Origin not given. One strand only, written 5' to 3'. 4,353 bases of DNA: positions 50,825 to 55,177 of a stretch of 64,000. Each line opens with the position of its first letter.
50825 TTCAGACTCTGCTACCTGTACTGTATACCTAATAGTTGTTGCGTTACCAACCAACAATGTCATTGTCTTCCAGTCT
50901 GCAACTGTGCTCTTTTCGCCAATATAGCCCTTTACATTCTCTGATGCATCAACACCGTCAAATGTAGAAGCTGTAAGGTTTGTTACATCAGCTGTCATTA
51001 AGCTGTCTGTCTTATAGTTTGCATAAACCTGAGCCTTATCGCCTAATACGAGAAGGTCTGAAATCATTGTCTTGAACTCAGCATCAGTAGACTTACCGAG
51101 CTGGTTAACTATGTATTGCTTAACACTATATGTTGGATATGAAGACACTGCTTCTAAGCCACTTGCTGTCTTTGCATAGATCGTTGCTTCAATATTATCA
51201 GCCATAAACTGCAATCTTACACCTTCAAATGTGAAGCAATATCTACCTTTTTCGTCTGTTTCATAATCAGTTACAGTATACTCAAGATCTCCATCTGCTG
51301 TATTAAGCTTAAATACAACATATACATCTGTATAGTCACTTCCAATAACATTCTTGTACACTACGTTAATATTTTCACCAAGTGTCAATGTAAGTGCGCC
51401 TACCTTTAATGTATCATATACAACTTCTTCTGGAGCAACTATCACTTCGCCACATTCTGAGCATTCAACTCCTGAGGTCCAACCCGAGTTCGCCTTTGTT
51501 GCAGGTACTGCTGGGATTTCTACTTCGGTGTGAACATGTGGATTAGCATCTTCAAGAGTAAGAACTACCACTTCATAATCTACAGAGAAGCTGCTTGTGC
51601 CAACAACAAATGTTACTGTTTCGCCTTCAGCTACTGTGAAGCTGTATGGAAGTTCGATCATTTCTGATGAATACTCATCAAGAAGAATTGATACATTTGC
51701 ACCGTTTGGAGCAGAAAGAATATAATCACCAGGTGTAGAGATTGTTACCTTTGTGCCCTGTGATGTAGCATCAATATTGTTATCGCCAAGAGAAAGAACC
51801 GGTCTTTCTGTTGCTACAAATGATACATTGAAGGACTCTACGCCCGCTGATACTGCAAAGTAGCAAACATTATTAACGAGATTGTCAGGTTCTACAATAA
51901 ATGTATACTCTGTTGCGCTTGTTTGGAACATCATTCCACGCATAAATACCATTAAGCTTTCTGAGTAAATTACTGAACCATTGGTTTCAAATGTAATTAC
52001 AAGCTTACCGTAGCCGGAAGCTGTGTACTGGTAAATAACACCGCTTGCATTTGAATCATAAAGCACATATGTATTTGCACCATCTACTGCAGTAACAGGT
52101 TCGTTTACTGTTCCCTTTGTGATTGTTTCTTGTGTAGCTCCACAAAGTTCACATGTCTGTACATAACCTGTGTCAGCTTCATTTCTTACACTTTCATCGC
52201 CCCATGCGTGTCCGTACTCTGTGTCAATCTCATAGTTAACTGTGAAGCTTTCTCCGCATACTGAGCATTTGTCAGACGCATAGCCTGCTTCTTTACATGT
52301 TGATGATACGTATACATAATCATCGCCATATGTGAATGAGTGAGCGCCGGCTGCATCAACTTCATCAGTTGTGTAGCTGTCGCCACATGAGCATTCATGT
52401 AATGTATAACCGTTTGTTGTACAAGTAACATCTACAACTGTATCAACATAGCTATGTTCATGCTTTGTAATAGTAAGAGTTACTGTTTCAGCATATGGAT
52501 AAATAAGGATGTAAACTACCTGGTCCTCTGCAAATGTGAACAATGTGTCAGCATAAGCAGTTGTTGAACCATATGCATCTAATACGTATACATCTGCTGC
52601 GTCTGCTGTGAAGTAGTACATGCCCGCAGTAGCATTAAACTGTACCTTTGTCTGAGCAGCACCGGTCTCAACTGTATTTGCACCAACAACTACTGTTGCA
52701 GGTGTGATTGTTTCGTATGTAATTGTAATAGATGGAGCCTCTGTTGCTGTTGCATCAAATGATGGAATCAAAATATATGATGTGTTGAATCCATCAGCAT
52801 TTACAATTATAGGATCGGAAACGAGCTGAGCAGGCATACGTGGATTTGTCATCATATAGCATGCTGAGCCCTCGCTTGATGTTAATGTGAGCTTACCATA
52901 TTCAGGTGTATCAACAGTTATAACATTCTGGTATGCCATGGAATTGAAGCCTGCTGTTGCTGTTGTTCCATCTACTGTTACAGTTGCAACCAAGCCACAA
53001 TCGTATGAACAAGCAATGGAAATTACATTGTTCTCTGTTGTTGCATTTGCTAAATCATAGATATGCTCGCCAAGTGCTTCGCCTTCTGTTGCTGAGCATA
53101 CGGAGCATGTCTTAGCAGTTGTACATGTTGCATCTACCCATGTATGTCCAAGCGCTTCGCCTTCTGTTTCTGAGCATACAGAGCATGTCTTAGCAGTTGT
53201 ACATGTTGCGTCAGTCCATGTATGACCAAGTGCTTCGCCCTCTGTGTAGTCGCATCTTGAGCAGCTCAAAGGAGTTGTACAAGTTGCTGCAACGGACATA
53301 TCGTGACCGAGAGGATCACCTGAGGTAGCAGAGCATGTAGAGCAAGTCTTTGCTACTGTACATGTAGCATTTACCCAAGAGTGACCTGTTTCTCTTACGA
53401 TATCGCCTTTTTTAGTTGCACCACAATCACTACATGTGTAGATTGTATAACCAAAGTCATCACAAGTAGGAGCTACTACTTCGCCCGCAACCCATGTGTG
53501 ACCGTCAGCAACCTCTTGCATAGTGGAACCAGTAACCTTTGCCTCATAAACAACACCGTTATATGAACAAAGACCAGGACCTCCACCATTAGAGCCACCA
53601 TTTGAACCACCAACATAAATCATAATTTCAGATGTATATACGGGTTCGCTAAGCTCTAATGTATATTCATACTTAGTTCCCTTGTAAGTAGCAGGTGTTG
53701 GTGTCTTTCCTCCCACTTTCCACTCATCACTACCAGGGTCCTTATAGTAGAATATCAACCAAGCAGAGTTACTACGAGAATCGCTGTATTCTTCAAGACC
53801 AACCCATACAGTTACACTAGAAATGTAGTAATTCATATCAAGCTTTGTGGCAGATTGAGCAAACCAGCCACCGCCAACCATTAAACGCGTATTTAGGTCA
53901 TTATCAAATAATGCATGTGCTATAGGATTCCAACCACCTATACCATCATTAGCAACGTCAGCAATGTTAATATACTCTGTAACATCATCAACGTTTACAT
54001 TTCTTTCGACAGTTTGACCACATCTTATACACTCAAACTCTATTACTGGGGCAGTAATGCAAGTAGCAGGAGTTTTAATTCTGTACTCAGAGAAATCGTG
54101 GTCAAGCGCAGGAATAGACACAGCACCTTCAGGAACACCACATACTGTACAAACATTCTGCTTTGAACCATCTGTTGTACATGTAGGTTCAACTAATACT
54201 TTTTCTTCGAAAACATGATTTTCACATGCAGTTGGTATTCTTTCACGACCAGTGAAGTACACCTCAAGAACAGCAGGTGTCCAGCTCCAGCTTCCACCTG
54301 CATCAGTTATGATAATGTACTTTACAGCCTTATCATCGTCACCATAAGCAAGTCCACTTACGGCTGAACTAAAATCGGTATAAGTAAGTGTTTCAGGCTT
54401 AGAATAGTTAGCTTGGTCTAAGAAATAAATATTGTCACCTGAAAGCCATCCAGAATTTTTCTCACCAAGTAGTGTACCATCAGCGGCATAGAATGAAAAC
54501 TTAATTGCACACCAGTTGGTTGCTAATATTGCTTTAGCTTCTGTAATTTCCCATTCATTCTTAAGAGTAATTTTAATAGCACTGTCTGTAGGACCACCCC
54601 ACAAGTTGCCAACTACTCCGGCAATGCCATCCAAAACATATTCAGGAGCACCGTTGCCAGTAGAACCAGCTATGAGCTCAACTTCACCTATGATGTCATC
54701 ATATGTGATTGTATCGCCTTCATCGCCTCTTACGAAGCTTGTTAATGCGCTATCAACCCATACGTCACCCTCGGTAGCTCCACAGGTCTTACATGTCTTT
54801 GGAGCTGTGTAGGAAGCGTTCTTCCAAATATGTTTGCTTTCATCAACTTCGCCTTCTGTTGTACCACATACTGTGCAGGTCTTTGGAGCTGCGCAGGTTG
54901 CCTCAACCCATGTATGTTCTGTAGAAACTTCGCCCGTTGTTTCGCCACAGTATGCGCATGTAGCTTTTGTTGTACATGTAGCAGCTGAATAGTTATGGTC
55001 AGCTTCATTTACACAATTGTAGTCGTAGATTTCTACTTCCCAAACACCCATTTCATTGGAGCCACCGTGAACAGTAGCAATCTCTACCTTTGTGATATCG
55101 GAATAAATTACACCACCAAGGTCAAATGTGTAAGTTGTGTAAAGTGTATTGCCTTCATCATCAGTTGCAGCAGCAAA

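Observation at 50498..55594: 1698-aa anchorless secreted protein built from discoidin-like modules and an HCCC repeat of unknown function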

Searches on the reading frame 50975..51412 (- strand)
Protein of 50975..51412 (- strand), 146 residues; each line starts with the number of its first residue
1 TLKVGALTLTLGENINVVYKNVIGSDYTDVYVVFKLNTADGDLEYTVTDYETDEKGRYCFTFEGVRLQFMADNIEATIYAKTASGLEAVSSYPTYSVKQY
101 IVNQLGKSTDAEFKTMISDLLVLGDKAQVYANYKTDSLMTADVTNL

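Call 8: search_protein_families(library=pfam, proteins=[window:50975-51412:-], max_evalue=10)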
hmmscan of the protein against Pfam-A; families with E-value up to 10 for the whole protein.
seq(146 aa): 1 family
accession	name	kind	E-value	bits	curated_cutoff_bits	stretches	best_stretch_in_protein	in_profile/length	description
PF25328.1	PH_MADD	-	0.024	15.2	27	1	44-73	7-36/92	MADD C-terminal PH-like domain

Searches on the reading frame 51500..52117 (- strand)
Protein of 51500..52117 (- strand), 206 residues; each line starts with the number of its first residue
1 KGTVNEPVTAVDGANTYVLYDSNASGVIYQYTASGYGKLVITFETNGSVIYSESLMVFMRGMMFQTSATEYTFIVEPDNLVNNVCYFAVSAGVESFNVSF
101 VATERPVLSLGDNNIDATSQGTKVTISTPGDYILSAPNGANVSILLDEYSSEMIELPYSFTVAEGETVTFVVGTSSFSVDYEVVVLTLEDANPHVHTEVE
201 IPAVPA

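Call 8: search_protein_families(library=pfam, proteins=[window:51500-52117:-], max_evalue=10)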
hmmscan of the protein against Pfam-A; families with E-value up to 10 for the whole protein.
seq(206 aa): 2 families
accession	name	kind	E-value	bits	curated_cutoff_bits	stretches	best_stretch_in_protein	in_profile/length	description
PF12481.13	DUF3700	-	0.045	13.7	27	1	8-59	126-177/228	Aluminium induced protein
PF04151.21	PPC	-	0.27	12.6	25.9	1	158-194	5-37/70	Bacterial pre-peptidase C-terminal domain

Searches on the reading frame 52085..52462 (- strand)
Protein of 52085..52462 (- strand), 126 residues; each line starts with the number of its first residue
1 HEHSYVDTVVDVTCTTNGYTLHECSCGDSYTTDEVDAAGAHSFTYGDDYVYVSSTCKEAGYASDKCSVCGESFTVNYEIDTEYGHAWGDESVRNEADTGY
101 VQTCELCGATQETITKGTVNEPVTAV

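Call 8: search_protein_families(library=pfam, proteins=[window:52085-52462:-], max_evalue=10)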
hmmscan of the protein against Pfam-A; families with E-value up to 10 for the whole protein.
seq(126 aa): 3 families
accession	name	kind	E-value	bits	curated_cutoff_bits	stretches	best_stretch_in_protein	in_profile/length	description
PF00096.32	zf-C2H2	-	0.18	12.7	25.2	1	65-77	2-14/23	Zinc finger, C2H2 type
PF11519.13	DUF3222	-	0.97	9.9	25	1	94-111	25-42/75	Protein of unknown function (DUF3222)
PF13894.12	zf-C2H2_4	-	5.2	8.5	27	1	65-77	2-14/24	C2H2-type zinc finger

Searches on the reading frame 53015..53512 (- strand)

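Call 8: search_protein_families(library=pfam, proteins=[window:53015-53512:-], max_evalue=10)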
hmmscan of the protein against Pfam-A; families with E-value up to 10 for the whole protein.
seq(166 aa): 2 families
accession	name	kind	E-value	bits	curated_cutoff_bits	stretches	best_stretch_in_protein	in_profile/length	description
PF00130.28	C1_1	-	0.078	13.3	26.5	1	123-140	1-18/53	Phorbol esters/diacylglycerol binding domain (C1 domain)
PF18073.7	Zn_ribbon_LapB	-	0.71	10.1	25.7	2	57-70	3-16/28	Rubredoxin metal binding domain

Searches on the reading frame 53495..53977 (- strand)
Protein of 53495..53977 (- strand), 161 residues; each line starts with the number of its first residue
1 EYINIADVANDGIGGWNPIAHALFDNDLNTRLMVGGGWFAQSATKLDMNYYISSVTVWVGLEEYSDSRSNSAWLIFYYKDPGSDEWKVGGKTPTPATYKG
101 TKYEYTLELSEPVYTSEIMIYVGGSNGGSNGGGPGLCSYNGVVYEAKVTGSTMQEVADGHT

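Call 8: search_protein_families(library=pfam, proteins=[window:53495-53977:-], max_evalue=10)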
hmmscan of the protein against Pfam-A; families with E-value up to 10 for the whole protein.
seq(161 aa): 0 families

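Call 78: search_solved_structures(query=A7, max_evalue=10, show_alignments=1)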
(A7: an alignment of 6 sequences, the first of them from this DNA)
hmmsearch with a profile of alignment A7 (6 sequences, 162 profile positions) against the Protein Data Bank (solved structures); distinct sequences matched with E-value up to 10: 0.

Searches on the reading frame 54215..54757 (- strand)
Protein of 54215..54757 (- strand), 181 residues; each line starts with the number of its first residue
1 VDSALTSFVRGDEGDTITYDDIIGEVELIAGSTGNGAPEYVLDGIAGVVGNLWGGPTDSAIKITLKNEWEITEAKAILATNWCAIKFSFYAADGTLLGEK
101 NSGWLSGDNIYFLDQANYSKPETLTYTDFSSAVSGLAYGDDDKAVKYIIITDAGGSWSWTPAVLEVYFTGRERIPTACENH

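Call 8: search_protein_families(library=pfam, proteins=[window:54215-54757:-], max_evalue=10)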
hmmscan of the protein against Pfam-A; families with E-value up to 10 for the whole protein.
seq(181 aa): 1 family
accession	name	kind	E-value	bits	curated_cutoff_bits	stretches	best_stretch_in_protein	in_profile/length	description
PF12890.13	DHOase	-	0.036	14.6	21.2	1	64-143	12-89/142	Dihydro-orotase-like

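Call 79: search_solved_structures(query=A6, max_evalue=10, show_alignments=1)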
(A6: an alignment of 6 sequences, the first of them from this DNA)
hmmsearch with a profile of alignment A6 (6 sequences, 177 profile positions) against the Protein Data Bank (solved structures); distinct sequences matched with E-value up to 10: 2.
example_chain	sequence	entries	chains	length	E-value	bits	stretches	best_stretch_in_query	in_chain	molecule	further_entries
6yce_A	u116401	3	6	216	0.055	16.5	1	106-154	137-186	FBSB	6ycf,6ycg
6u7d_A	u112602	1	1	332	0.12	15.4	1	106-154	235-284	FBSB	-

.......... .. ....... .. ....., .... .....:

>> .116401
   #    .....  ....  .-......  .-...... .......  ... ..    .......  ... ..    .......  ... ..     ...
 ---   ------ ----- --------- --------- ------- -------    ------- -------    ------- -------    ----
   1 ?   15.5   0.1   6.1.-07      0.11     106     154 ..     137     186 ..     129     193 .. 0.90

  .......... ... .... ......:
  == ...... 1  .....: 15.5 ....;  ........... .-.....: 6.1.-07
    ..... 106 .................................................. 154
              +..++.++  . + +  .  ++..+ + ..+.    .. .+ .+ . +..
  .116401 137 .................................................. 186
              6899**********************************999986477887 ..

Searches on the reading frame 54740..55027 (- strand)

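Call 8: search_protein_families(library=pfam, proteins=[window:54740-55027:-], max_evalue=10)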
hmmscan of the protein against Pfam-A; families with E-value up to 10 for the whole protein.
seq(96 aa): 13 families
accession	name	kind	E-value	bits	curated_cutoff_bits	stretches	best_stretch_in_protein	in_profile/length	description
PF00130.28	C1_1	-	1.1e-05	25.6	26.5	3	66-84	1-19/53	Phorbol esters/diacylglycerol binding domain (C1 domain)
PF22811.2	Zn_ribbon_NrdR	-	0.051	14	27.2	1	51-83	3-35/42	Transcriptional repressor NrdR-like, N-terminal domain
PF02892.21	zf-BED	-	0.14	12.7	20.6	1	14-31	9-26/44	BED zinc finger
PF18912.6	DZR_2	-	0.16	12.2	27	1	48-84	7-44/56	Double zinc ribbon domain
PF14149.11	YhfH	-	0.23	11.8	27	2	48-60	13-25/37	YhfH-like protein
PF08792.16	A2L_zn_ribbon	-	0.38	10.9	22.9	1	48-56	3-11/33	A2L zinc ribbon domain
PF06689.19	zf-C4_ClpX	-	0.5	10.8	27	0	49-62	1-14/39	ClpX C4-type zinc finger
PF19836.4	DUF6315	-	0.7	10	29.7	1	2-32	20-50/174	Family of unknown function (DUF6315)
PF23718.1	DUF7160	-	0.75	10.4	27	1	20-41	5-26/54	Family of unknown function (DUF7160)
PF13005.12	zf-IS66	-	1.5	9.7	27.3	0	23-39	3-19/46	zinc-finger binding domain of transposase IS66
PF03367.19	Zn_ribbon_ZPR1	-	2.2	8.2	23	0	50-67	37-54/56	ZPR1 zinc-finger domain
PF21349.2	RUBY_RBDX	-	2.4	8.1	26.5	1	51-60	3-13/30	Rubrerythrin, rubredoxin-like domain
PF05191.20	ADK_lid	-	8.6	6.8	26.6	0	78-85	3-10/36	Adenylate kinase, active site lid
